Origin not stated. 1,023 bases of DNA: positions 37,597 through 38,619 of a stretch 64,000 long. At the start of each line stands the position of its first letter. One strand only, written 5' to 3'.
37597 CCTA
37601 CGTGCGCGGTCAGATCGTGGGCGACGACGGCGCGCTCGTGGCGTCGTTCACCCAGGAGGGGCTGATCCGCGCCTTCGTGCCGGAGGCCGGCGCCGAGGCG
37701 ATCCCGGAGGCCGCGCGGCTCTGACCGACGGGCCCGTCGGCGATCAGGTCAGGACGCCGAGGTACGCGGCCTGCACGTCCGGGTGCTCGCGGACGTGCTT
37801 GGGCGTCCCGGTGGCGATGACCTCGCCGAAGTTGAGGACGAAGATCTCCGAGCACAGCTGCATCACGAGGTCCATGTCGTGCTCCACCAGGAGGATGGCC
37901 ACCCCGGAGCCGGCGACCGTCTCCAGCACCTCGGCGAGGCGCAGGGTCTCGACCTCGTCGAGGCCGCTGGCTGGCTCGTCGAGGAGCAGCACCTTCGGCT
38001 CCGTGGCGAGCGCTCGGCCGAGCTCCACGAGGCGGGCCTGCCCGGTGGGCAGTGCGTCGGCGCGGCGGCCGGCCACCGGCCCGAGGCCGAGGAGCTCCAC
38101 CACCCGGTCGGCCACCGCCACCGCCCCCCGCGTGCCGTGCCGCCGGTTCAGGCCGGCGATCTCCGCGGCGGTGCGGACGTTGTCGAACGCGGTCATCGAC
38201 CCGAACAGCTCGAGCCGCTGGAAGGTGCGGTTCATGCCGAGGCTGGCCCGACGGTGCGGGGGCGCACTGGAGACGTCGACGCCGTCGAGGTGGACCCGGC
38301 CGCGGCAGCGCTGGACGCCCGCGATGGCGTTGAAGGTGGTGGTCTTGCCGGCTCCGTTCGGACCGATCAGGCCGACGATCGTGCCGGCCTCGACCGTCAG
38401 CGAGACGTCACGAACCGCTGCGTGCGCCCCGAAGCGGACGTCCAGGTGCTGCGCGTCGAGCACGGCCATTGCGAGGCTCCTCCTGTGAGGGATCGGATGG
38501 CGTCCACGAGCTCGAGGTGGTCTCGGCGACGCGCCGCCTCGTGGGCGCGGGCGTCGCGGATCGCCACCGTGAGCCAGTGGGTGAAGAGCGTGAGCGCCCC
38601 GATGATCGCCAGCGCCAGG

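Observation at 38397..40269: Two non-transporter genes translationally coupled inside a liv-type ABC transporter operon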

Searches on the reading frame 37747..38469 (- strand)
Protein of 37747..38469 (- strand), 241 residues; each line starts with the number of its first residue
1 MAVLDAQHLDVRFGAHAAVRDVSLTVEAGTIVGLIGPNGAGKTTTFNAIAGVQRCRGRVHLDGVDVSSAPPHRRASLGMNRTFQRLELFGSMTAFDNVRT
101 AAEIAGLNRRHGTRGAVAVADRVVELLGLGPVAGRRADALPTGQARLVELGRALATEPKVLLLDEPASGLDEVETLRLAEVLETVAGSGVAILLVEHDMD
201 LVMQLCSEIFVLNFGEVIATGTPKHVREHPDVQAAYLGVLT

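Call 5: search_protein_families(library=pfam, max_evalue=0.1, proteins=[window:37747-38469:-])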
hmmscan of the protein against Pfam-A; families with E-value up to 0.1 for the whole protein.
seq(241 aa): 14 families
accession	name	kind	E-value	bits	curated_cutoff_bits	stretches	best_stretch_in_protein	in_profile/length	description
PF00005.33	ABC_tran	-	2.2e-26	93.5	25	1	20-167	2-136/137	ABC transporter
PF12399.14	BCA_ABC_TP_C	-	2.4e-09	37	25.5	1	216-239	1-24/27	Branched-chain amino acid ATP-binding cassette transporter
PF13304.12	AAA_21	-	4.4e-07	30.7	27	1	31-61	1-26/304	AAA domain, putative AbiEii toxin, Type IV TA system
PF02463.25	SMC_N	-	0.0017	18.2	40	0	31-49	26-44/220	RecF/RecN/SMC N terminal domain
PF13476.12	AAA_23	-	0.0019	19.3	27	1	30-50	20-40/201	AAA domain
PF13604.12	AAA_30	-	0.0049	17.1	27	1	29-195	18-122/191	AAA domain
PF13401.12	AAA_22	-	0.0083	16.9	27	1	31-170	7-96/130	AAA domain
PF13245.12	AAA_19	-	0.014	16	25.1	1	30-100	12-67/134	AAA domain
PF13555.12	AAA_29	-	0.031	14.5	27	1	27-52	20-45/61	P-loop containing region of AAA domain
PF03215.21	Rad17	-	0.033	14.6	23.8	0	27-97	43-111/186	Rad17 P-loop domain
PF00154.27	RecA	-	0.034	14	27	1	27-148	50-164/262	recA bacterial DNA recombination protein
PF00004.35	AAA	-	0.035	15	21.2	0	34-52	3-21/131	ATPase family associated with various cellular activities (AAA)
PF25199.1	nSTAND_NTPase5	-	0.07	13.4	34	0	25-50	37-62/145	Novel STAND NTPase 5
PF13514.12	AAA_27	-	0.082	12.9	22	0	21-50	18-47/206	AAA domain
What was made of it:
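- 37744..38469 (-): LivG-like ATPase (ABC_tran plus the BCA_ABC_TP_C tail). The ORF is intact. Pfam PF00005 and PF12399 (call 5).
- On HAAT-family ABC importer (TC 3.A.1.4; Liv/Urt type): PF00005 and PF12399 in the window LivG (call 5).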
